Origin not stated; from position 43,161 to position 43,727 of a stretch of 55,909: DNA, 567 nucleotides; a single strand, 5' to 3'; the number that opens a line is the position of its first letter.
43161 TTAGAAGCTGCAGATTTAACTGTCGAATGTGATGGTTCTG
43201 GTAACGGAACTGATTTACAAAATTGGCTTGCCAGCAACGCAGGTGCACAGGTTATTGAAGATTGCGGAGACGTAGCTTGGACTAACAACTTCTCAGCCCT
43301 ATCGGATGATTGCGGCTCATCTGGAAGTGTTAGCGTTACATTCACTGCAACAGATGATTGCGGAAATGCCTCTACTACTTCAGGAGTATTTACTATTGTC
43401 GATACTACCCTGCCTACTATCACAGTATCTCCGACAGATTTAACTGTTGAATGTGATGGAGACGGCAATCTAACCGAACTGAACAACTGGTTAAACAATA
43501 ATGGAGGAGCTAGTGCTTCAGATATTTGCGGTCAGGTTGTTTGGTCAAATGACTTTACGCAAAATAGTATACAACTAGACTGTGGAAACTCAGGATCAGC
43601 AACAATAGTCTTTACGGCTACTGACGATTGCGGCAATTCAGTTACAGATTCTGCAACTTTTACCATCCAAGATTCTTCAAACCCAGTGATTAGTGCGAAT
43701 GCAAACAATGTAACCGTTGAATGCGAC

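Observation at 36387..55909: Open-ended giant ORF (at least 6,507 codons) that the supplied ORF track does not list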

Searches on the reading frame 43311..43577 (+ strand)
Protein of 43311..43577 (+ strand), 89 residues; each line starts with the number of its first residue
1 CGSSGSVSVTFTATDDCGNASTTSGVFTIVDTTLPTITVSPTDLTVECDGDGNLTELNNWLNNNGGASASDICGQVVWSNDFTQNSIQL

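Call 17: search_protein_families(library=pfam, proteins=[window:43311-43577:+], max_evalue=1)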
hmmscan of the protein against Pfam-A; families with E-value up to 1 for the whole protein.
window:43311-43577:+ (89 aa): 3 families
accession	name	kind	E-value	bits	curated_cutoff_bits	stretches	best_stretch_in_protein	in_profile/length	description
PF05404.17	TRAP-delta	-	0.003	17.6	25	1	7-82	6-84/162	Translocon-associated protein, delta subunit precursor (TRAP-delta)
PF02800.25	Gp_dh_C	-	0.053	13.5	24.4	1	32-84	77-132/158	Glyceraldehyde 3-phosphate dehydrogenase, C-terminal domain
PF13750.12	Big_3_3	-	0.075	13.1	27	1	3-42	13-52/157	Bacterial Ig-like domain (group 3)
